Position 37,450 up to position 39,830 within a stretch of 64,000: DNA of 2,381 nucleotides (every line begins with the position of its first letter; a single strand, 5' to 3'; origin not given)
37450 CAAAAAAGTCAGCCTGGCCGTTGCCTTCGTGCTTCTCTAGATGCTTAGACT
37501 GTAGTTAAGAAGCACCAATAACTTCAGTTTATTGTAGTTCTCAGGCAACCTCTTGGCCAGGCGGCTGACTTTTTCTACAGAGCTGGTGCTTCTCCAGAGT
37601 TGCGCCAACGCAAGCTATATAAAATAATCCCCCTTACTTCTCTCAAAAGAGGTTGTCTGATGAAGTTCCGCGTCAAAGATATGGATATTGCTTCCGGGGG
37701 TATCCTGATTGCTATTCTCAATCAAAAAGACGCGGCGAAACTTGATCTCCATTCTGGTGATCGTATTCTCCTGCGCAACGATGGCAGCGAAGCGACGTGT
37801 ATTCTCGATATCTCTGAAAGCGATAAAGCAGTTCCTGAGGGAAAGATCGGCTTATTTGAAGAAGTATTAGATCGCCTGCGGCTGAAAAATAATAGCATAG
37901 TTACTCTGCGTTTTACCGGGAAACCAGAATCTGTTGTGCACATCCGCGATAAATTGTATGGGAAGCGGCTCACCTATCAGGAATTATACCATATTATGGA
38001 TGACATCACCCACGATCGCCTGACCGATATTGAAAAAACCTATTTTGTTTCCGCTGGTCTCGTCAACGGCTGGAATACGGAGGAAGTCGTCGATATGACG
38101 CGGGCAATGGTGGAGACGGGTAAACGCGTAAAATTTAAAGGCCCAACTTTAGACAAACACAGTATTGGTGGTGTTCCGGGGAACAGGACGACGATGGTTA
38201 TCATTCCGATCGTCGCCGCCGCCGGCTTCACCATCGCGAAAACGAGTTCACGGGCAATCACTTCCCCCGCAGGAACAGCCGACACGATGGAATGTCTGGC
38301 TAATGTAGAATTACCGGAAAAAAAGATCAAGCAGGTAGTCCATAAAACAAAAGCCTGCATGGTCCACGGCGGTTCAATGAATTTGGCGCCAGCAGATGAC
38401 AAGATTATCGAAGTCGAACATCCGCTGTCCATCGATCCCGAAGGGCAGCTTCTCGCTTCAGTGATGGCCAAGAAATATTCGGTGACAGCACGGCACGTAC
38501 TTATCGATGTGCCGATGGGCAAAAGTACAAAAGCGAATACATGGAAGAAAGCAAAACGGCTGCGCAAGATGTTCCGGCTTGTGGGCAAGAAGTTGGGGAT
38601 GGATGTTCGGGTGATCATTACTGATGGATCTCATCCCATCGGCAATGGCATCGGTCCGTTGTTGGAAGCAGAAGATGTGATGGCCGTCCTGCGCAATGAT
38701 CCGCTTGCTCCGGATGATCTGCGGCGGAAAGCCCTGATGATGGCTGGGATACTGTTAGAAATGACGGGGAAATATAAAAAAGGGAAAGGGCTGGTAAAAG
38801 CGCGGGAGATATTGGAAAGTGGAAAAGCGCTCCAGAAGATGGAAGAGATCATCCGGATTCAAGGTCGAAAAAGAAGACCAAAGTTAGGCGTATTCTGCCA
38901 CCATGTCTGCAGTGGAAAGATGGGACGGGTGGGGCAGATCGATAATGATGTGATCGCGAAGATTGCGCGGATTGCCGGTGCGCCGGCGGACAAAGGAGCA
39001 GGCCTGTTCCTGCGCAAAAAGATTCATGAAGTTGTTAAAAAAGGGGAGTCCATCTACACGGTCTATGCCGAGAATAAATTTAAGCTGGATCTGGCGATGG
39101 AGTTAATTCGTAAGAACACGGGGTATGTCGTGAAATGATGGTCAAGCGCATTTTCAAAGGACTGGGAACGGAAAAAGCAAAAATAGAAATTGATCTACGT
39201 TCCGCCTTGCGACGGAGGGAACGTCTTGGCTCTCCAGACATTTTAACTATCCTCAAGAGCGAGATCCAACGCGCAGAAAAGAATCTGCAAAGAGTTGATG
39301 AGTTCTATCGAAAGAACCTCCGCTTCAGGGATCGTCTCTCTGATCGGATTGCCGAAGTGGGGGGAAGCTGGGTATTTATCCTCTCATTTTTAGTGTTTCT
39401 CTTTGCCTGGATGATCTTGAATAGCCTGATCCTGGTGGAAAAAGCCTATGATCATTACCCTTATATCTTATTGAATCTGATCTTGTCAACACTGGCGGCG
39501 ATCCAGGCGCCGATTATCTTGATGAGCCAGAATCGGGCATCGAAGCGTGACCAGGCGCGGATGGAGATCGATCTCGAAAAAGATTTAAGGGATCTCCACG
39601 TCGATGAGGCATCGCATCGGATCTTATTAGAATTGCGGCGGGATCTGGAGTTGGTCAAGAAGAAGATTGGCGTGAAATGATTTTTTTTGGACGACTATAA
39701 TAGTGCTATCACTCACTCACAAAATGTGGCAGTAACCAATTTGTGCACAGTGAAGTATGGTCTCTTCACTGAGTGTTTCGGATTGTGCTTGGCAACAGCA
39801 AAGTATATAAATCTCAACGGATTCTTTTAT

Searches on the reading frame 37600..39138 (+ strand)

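Call 20: search_protein_families(library=pfam, proteins=[window:37600-39138:+], max_evalue=0.001)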
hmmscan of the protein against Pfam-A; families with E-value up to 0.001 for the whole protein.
window:37600-39138:+ (512 aa): 3 families
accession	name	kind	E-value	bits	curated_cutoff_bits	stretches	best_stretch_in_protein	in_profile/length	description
PF00591.27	Glycos_transf_3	-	4.6e-12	46.6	27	1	182-410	3-252/253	Glycosyl transferase family, a/b domain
PF07831.19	PYNP_C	-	4.3e-11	42.8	27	1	444-508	2-73/75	Pyrimidine nucleoside phosphorylase C-terminal domain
PF02885.22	Glycos_trans_3N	-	7.3e-10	38.9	26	1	115-174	4-63/63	Glycosyl transferase family, helical bundle domain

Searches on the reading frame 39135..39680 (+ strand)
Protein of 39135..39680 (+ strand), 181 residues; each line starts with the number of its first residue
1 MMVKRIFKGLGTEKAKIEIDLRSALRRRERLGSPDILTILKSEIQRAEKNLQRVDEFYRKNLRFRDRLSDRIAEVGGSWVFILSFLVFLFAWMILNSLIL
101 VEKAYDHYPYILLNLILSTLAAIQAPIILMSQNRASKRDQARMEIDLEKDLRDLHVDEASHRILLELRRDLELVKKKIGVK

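Call 20: search_protein_families(library=pfam, proteins=[window:39135-39680:+], max_evalue=0.001)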
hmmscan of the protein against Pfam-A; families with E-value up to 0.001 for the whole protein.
window:39135-39680:+ (181 aa): 1 family
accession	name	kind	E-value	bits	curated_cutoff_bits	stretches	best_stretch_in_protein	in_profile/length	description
PF06210.16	DUF1003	-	4.8e-30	104.2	27.4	1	76-175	1-100/103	Protein of unknown function (DUF1003)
